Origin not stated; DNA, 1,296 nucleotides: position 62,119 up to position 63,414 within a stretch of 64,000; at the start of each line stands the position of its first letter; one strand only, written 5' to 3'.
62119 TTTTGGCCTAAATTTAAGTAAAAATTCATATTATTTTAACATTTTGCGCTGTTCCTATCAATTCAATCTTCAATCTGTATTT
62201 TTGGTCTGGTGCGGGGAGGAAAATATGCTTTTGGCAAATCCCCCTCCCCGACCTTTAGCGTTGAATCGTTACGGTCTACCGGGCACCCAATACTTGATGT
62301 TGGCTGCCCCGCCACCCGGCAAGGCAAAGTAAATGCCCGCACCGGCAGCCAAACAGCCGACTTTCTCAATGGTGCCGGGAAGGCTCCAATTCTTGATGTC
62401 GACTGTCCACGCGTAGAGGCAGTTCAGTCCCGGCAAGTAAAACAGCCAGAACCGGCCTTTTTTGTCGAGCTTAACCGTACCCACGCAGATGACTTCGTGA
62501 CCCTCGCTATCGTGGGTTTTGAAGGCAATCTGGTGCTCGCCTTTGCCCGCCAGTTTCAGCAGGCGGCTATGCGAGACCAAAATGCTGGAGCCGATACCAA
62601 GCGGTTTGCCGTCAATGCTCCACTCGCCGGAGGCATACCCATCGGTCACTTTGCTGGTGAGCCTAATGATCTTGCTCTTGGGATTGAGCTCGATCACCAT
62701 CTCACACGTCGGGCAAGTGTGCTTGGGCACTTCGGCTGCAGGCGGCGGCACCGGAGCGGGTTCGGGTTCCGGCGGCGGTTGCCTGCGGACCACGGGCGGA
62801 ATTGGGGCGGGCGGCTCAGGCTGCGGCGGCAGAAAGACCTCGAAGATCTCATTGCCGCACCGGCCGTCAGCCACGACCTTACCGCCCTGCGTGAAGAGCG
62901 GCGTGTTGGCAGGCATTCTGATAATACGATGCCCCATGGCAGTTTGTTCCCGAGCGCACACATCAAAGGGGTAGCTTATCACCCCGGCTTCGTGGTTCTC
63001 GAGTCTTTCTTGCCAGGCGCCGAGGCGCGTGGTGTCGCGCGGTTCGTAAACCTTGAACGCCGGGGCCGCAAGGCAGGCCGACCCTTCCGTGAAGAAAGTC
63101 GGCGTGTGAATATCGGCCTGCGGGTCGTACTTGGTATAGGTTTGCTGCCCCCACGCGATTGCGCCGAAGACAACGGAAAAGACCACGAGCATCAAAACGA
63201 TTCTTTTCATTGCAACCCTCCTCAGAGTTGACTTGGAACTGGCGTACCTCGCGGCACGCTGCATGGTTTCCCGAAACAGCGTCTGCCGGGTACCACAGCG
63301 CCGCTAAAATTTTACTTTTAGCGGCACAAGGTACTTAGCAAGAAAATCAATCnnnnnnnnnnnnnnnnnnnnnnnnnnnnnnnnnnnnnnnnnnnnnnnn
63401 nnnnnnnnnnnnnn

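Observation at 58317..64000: Sortase with a giant PKD/DUF11 adhesin carrying a non-canonical APKTG sorting signal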

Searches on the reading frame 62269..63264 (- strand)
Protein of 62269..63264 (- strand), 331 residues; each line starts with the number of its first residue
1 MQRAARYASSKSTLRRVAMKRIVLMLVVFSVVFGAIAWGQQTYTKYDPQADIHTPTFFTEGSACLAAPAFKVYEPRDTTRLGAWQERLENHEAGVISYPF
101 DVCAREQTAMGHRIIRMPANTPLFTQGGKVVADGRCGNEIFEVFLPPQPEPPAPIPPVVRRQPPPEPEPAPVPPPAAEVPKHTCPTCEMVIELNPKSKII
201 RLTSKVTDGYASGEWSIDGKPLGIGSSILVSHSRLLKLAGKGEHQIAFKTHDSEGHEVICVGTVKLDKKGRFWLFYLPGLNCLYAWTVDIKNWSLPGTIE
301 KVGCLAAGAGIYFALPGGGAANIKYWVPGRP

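Call 5: search_protein_families(library=pfam, proteins=[window:62269-63264:-], max_evalue=0.01)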
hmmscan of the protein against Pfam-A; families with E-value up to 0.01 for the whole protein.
window:62269-63264:- (331 aa): 0 families

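Call 6: search_protein_families(library=ncbifam, proteins=[window:62269-63264:-], max_evalue=0.01)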
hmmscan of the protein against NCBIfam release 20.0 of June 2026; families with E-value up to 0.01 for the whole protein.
window:62269-63264:- (331 aa): 0 families

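Call 7: find_encoding_contigs(protein=window:62269-63210:-, flank=10000, max_places=6)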
Protein window:62269-63210:- (313 aa): 8 contigs read that carry it; 4 places shown.
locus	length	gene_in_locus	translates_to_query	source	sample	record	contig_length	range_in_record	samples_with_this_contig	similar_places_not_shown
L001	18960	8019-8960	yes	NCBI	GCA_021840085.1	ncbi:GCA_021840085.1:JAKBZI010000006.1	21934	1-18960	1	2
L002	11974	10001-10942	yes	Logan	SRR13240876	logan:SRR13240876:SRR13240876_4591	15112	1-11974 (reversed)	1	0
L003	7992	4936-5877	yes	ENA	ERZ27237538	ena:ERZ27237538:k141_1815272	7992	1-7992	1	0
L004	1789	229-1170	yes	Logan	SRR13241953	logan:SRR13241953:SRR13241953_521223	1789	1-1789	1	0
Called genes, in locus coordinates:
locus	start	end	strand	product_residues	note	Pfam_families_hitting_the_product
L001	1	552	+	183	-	?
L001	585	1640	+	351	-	PF13365:Trypsin_2 (weak), PF00595:PDZ (faint), PF17820:PDZ_6 (faint), PF13180:PDZ_2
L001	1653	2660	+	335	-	PF01073:3Beta_HSD, PF01370:Epimerase, PF02719:Polysacc_synt_2, PF04321:RmlD_sub_bind, PF07993:NAD_binding_4, PF13460:NAD_binding_10 (weak), PF16363:GDP_Man_Dehyd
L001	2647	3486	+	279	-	PF01370:Epimerase, PF04321:RmlD_sub_bind, PF01073:3Beta_HSD (weak), PF16363:GDP_Man_Dehyd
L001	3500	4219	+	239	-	PF00483:NTP_transferase, PF12804:NTP_transf_3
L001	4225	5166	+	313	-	-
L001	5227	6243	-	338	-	PF00188:CAP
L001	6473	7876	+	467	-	PF04203:Sortase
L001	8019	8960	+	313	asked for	-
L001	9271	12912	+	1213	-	-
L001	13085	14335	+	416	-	PF01073:3Beta_HSD, PF01370:Epimerase, PF02719:Polysacc_synt_2, PF04321:RmlD_sub_bind, PF05368:NmrA (weak), PF13460:NAD_binding_10, PF16363:GDP_Man_Dehyd, PF07993:NAD_binding_4 (weak)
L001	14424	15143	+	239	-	PF00535:Glycos_transf_2, PF10111:Glyco_tranf_2_2, PF13641:Glyco_tranf_2_3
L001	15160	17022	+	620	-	PF00082:Peptidase_S8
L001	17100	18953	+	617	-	-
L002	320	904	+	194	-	PF13482:RNase_H_2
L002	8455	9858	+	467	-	PF04203:Sortase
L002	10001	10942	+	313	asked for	-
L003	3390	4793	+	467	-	PF04203:Sortase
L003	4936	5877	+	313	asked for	-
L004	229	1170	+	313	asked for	-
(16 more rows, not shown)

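Call 12: find_homologous_proteins(query=L001:6473-7873:+, max_evalue=0.00001)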
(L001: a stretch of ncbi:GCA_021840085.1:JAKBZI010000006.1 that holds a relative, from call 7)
Query L001:6473-7873:+ (467 aa): 437 proteins with E <= 0.00001 among 8000 candidates; the best 120 are listed.
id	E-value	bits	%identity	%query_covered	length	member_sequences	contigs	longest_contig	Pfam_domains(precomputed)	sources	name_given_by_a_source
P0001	0.0e+0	1047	100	100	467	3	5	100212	PF04203.19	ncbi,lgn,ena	-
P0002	7.4e-218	742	73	100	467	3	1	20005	PF04203.19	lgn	-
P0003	7.7e-216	735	72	100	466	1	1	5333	PF04203.19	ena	-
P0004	5.1e-214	729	72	100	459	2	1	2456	PF04203.19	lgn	-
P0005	7.7e-213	726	70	100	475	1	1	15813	PF04203.19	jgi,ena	-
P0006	1.0e-210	719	70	100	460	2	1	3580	PF04203.19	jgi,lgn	-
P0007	3.3e-200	684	68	96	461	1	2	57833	PF04203.19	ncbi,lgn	-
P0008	7.7e-200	683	68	100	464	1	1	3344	PF04203.19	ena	-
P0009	2.7e-196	671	68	96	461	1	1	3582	PF04203.19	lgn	-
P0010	4.8e-154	532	59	93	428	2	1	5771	PF04203.19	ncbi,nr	ncbi:MAG: sortase, partial [Candidatus Doudnabacteria bacterium]|nr:sortase [Candidatus Doudnabacter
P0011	1.7e-150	520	54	99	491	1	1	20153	PF04203.19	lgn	-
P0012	2.2e-143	497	53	100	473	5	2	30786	PF04203.19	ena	-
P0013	4.1e-143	496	52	99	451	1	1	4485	PF04203.19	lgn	-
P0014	9.1e-143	495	51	100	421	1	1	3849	PF04203.19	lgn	-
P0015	2.3e-142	493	51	100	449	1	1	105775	PF04203.19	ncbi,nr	ncbi:MAG: sortase [Candidatus Doudnabacteria bacterium]|nr:sortase [Candidatus Doudnabacteria bacter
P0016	1.3e-140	488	50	100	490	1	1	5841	PF04203.19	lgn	-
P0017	2.2e-140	487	52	100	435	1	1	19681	PF04203.19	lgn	-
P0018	4.4e-139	482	52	100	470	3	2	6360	PF04203.19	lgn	-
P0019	7.2e-139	482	49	99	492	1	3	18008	PF04203.19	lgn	-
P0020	1.4e-138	481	51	100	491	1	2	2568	PF04203.19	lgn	-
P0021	2.1e-138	480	52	99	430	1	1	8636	PF04203.19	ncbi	-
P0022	2.8e-138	480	52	100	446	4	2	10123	PF04203.19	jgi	jgi:LPXTG-site transpeptidase (sortase) family protein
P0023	5.3e-138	479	52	99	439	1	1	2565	PF04203.19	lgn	-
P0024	6.1e-138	479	52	99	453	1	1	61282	PF04203.19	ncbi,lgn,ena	-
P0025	2.0e-136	474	50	100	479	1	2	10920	PF04203.19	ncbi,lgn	-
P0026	2.8e-136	473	50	99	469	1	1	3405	PF04203.19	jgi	jgi:LPXTG-site transpeptidase (sortase) family protein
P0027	2.9e-136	473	51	99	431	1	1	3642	PF04203.19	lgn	-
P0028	3.7e-136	473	50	100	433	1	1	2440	PF04203.19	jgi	jgi:LPXTG-site transpeptidase (sortase) family protein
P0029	7.4e-136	472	50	100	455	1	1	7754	PF04203.19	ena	-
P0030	2.7e-135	470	51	99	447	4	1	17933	PF04203.19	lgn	-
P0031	3.5e-135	470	51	99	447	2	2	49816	PF04203.19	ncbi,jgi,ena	ncbi:MAG: sortase [Candidatus Doudnabacteria bacterium]|jgi:LPXTG-site transpeptidase (sortase) fami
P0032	4.1e-135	469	47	99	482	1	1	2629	PF04203.19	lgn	-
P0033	5.5e-135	469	51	100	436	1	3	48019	PF04203.19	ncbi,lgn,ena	-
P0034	7.5e-135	469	50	99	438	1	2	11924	PF04203.19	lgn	-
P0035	2.9e-134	467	52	98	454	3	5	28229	PF04203.19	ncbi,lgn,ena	-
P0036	7.7e-134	465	49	99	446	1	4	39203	PF04203.19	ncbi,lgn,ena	-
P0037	7.8e-134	465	49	99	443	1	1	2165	PF04203.19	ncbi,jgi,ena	-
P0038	8.6e-134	465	51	100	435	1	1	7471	PF04203.19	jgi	jgi:LPXTG-site transpeptidase (sortase) family protein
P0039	2.1e-133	464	51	99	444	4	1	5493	PF04203.19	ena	-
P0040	3.7e-133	463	57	83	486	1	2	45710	PF04203.19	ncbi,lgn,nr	ncbi:MAG: sortase [Patescibacteria group bacterium]|nr:sortase [Patescibacteria group bacterium]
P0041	3.8e-133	463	49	98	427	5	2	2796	PF04203.19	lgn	-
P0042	4.0e-133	463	48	100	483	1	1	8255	PF04203.19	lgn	-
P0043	4.7e-133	463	49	99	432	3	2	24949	PF04203.19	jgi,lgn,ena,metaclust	metaclust:\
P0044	1.6e-132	461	54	83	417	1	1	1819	PF04203.19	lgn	-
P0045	2.1e-132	460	51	99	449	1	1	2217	PF04203.19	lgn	-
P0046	2.5e-132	460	52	99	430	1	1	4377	PF04203.19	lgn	-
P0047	3.6e-132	460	52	100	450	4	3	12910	PF04203.19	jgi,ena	-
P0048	5.1e-132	459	48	99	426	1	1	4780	PF04203.19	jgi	jgi:LPXTG-site transpeptidase (sortase) family protein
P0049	7.7e-132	459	53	91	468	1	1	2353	PF04203.19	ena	-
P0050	9.6e-132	458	48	100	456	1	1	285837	PF04203.19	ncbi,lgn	-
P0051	1.0e-131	458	49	100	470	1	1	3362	PF04203.19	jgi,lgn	-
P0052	1.3e-131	458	51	95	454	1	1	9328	PF04203.19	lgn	-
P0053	1.7e-131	457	56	85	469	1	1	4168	PF04203.19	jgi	-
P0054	1.9e-131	457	56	83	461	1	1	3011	PF04203.19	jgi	jgi:LPXTG-site transpeptidase (sortase) family protein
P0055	2.3e-131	457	50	100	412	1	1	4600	PF04203.19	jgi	jgi:LPXTG-site transpeptidase (sortase) family protein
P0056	3.7e-131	456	50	99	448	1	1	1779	PF04203.19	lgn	-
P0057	6.8e-131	456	54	85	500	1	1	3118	PF04203.19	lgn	-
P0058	7.2e-131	455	50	99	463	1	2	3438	PF04203.19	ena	-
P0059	1.3e-130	455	51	99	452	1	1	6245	PF04203.19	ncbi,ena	-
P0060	1.3e-130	455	49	100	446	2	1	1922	PF04203.19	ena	-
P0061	1.8e-130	454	50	99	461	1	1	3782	PF04203.19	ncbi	-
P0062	2.1e-130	454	50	99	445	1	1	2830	PF04203.19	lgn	-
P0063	2.9e-130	453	49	99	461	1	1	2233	PF04203.19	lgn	-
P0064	3.0e-130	453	50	98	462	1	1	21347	PF04203.19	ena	-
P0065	3.2e-130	453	53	83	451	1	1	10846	PF04203.19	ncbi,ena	-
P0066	3.7e-130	453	48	97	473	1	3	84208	PF04203.19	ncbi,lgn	-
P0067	3.9e-130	453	50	98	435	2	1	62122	PF04203.19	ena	-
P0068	5.2e-130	453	49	100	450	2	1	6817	PF04203.19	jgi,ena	-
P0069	8.3e-130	452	50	99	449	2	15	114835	PF04203.19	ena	-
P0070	9.6e-130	452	51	99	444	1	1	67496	PF04203.19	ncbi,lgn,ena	-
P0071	1.1e-129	452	55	83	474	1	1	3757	PF04203.19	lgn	-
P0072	1.6e-129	451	49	96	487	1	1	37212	PF04203.19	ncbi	-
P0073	2.1e-129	451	53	84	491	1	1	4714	PF04203.19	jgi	jgi:LPXTG-site transpeptidase (sortase) family protein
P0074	2.4e-129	450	50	99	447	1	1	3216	PF04203.19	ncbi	-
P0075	2.6e-129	450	48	99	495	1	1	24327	PF04203.19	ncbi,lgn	-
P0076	3.8e-129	450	51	99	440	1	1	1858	PF04203.19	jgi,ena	-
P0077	4.0e-129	450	50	99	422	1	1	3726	PF04203.19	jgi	jgi:LPXTG-site transpeptidase (sortase) family protein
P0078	5.0e-129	449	48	99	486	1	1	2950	PF04203.19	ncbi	-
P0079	1.1e-128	448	66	37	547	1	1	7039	PF04203.19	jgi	jgi:LPXTG-site transpeptidase (sortase) family protein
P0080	1.3e-128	448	46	99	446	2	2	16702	PF04203.19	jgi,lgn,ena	-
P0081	1.5e-128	448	55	82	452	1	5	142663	PF04203.19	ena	-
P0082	2.0e-128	447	49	99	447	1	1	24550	PF04203.19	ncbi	-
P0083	2.2e-128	447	49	99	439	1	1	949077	PF04203.19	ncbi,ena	-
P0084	2.3e-128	447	48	99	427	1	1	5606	PF04203.19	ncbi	-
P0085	3.3e-128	447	49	99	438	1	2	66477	PF04203.19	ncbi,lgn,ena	-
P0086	3.4e-128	447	47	100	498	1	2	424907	PF04203.19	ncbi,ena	-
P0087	4.6e-128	446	51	96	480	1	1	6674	PF04203.19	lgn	-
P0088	6.2e-128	446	52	88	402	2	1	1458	PF04203.19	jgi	jgi:LPXTG-site transpeptidase (sortase) family protein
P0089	1.0e-127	445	46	99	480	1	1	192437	PF04203.19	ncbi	-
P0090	1.0e-127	445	49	100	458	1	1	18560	PF04203.19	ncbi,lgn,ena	-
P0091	1.1e-127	445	50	99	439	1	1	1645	PF04203.19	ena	-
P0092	1.4e-127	445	48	98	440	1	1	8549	PF04203.19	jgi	jgi:LPXTG-site transpeptidase (sortase) family protein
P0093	1.5e-127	444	53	85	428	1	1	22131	PF04203.19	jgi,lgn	jgi:LPXTG-site transpeptidase (sortase) family protein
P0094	1.8e-127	444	49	97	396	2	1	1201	PF04203.19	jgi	jgi:LPXTG-site transpeptidase (sortase) family protein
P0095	3.1e-127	443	48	99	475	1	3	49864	PF04203.19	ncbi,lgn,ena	-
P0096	3.8e-127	443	46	100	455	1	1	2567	PF04203.19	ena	-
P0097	4.1e-127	443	55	78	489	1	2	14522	PF04203.19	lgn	-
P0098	5.0e-127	443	50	100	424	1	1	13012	PF04203.19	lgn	-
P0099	6.5e-127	442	47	99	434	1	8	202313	PF04203.19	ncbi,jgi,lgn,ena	-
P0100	8.1e-127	442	46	100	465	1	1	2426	PF04203.19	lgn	-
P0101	8.9e-127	442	49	98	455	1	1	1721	PF04203.19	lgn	-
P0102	1.9e-126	441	47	99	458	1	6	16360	PF04203.19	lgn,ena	-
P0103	2.5e-126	440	53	84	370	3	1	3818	PF04203.19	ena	-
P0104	2.6e-126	440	48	100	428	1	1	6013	PF04203.19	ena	-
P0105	3.0e-126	440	57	79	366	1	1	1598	PF04203.19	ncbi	-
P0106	5.5e-126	439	48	99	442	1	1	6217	PF04203.19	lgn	-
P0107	5.9e-126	439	51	93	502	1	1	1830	PF04203.19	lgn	-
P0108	7.0e-126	439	47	99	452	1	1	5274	PF04203.19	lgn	-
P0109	7.5e-126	439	49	99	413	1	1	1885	PF04203.19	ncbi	-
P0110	8.7e-126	439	56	82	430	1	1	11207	PF04203.19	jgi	jgi:LPXTG-site transpeptidase (sortase) family protein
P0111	1.2e-125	438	47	100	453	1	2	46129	PF04203.19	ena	-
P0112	1.3e-125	438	53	85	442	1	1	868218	PF04203.19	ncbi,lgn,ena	-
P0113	1.9e-125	438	48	99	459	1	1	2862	PF04203.19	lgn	-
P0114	1.9e-125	438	49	100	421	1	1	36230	PF04203.19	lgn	-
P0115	2.1e-125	437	66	37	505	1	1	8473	PF04203.19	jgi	jgi:LPXTG-site transpeptidase (sortase) family protein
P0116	2.3e-125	437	51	99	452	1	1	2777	PF04203.19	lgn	-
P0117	2.5e-125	437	46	99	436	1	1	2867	PF04203.19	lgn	-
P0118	3.6e-125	437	49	98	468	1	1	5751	PF04203.19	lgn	-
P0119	4.8e-125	436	46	100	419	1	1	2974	PF04203.19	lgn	-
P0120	4.9e-125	436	51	84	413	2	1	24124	PF04203.19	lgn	-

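Call 17: search_protein_families(library=ncbifam, proteins=[L001:6473-7873:+], max_evalue=10)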
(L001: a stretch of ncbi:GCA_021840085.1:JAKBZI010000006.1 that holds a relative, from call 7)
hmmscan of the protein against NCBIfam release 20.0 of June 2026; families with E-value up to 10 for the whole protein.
L001:6473-7873:+ (467 aa): 6 families
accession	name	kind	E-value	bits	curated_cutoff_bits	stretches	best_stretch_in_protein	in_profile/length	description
NF033745.1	class_C_sortase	subfamily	2.1e-14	53.8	160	1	282-460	55-219/220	class C sortase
TIGR01076.1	sortase_fam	subfamily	1.3e-10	41.2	39.35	1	323-460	1-126/136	sortase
NF058671.1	sortase_SrtD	exception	1.3e-10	41.2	140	1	322-459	64-185/187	class D sortase, LPxTATN-specific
NF033746.1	class_D_sortase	subfamily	1.5e-10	41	165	1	322-461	10-133/135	class D sortase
NF033747.1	class_E_sortase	subfamily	2.3e-09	37.4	160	1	319-465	68-209/211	class E sortase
NF033748.1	class_F_sortase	subfamily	0.00016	21.3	166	1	317-445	6-133/155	class F sortase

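Call 27: find_related_loci(query=A1, collection=genome_contigs, flank=10000)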
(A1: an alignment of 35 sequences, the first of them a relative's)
Query A1 (467 aa) in genome_contigs; peptide patterns used: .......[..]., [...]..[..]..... (x = any residue, [..] = any of these).
89 stretches matched a pattern; 79 encode a relative of the query (tblastn E <= 1e-3); 77 distinct loci.
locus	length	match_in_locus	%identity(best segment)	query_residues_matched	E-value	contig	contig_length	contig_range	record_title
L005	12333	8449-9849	94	1-467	0e+0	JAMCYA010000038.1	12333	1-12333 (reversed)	MAG: Patescibacteria group bacterium isolate FK_Sedi_B_Bin.374 NODE_20537_length_12333_cov_2.29264, whole genome shotgun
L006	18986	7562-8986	51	1-466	4e-149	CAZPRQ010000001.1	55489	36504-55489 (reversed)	MAG TPA_asm: uncultured Candidatus Saccharibacteria bacterium isolate SRP286056_co1_790 genome assembly, contig: NODE_54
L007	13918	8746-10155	52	1-466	2e-148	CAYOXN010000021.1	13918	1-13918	MAG TPA_asm: uncultured Candidatus Saccharibacteria bacterium isolate SRP286056_co1_736 genome assembly, contig: NODE_55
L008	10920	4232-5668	50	1-466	7e-148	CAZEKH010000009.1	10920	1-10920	MAG TPA_asm: uncultured Candidatus Saccharibacteria bacterium isolate SRP292972_co3_39 genome assembly, contig: NODE_257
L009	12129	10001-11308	52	9-466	4e-143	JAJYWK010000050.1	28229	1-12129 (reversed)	MAG: bacterium isolate FK3.bin112 NODE_3214_length_28229_cov_2.584193, whole genome shotgun sequence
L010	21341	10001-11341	52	1-466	3e-143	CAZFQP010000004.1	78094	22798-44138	MAG TPA_asm: uncultured Candidatus Saccharibacteria bacterium isolate SRP278252_co1_731 genome assembly, contig: NODE_36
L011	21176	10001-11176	55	49-466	8e-143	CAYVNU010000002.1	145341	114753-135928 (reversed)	MAG TPA_asm: uncultured Candidatus Saccharibacteria bacterium isolate SRP278252_co1_309 genome assembly, contig: NODE_98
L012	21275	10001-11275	49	6-466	2e-140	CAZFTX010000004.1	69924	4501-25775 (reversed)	MAG TPA_asm: uncultured Candidatus Saccharibacteria bacterium isolate SRP342105_co1_257 genome assembly, contig: NODE_47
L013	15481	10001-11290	51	7-466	5e-140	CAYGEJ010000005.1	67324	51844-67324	MAG TPA_asm: uncultured Candidatus Saccharibacteria bacterium isolate ERP113451_co1_281 genome assembly, contig: NODE_26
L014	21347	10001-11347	51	1-466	5e-140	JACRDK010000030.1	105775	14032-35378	MAG: Candidatus Doudnabacteria bacterium isolate NC_groundwater_1670_Pr3_B-0.1um_42_13 SR-2_scaffold_141_3826603, whole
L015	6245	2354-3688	51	7-466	3e-140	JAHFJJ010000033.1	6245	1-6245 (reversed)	MAG: Candidatus Doudnabacteria bacterium isolate nzgw383 NODE_25570_length_6246_cov_6.057143, whole genome shotgun seque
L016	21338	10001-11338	48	1-466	3e-139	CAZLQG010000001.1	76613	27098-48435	MAG TPA_asm: uncultured Candidatus Saccharibacteria bacterium isolate SRP178699_co2_524 genome assembly, contig: NODE_67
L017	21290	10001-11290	51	7-466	2e-138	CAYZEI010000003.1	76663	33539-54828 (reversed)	MAG TPA_asm: uncultured Candidatus Saccharibacteria bacterium isolate SRP278252_co1_767 genome assembly, contig: NODE_37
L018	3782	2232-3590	50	7-466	1e-140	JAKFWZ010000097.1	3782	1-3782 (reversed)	MAG: Candidatus Daviesbacteria bacterium isolate ND2_Bin_11 ND2_0003959, whole genome shotgun sequence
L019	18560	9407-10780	49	1-466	5e-136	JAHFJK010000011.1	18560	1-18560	MAG: Candidatus Doudnabacteria bacterium isolate nzgw384 NODE_3105_length_18561_cov_3.794902, whole genome shotgun seque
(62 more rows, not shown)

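Call 30: search_protein_families(library=pfam, proteins=[L001:6473-7873:+], max_evalue=1)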
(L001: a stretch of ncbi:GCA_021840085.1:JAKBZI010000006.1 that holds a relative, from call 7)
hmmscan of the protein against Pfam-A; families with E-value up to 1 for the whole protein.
L001:6473-7873:+ (467 aa): 1 family
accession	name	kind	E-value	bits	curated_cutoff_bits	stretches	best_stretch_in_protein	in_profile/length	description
PF04203.18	Sortase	-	3.6e-19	69.2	26.6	1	325-461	1-124/125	Sortase domain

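Call 31: search_solved_structures(query=A1, max_evalue=0.001, show_alignments=2)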
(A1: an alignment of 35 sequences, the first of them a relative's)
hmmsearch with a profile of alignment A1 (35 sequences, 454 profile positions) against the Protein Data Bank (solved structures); distinct sequences matched with E-value up to 0.001: 10.
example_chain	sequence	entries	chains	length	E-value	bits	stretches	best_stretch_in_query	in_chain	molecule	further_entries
7d6p_A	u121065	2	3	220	3.4e-07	32.9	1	294-451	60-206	Sortase family protein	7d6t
6ixz_A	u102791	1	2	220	6.6e-07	31.9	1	299-451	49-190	Sortase family protein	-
8gr6_A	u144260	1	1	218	7.3e-07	31.8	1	282-448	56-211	Sortase-like protein, putative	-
8t28_A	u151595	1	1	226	1.6e-06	30.6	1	252-448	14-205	Class C sortase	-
24rr_A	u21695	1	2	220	5e-06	29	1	251-447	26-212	Ebp pilus assembly class C sortase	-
2xwg_A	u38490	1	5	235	8.6e-06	28.3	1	251-448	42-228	SORTASE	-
2kw8_A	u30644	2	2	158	3.4e-05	26.3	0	400-450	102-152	LPXTG-site transpeptidase family protein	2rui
8guu_A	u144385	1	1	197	4.3e-05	25.9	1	282-448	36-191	Sortase-like protein, putative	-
2w1k_A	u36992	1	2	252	0.00035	23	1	249-445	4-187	PUTATIVE SORTASE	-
4d7w_A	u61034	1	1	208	0.0006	22.2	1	274-447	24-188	SORTASE FAMILY PROTEIN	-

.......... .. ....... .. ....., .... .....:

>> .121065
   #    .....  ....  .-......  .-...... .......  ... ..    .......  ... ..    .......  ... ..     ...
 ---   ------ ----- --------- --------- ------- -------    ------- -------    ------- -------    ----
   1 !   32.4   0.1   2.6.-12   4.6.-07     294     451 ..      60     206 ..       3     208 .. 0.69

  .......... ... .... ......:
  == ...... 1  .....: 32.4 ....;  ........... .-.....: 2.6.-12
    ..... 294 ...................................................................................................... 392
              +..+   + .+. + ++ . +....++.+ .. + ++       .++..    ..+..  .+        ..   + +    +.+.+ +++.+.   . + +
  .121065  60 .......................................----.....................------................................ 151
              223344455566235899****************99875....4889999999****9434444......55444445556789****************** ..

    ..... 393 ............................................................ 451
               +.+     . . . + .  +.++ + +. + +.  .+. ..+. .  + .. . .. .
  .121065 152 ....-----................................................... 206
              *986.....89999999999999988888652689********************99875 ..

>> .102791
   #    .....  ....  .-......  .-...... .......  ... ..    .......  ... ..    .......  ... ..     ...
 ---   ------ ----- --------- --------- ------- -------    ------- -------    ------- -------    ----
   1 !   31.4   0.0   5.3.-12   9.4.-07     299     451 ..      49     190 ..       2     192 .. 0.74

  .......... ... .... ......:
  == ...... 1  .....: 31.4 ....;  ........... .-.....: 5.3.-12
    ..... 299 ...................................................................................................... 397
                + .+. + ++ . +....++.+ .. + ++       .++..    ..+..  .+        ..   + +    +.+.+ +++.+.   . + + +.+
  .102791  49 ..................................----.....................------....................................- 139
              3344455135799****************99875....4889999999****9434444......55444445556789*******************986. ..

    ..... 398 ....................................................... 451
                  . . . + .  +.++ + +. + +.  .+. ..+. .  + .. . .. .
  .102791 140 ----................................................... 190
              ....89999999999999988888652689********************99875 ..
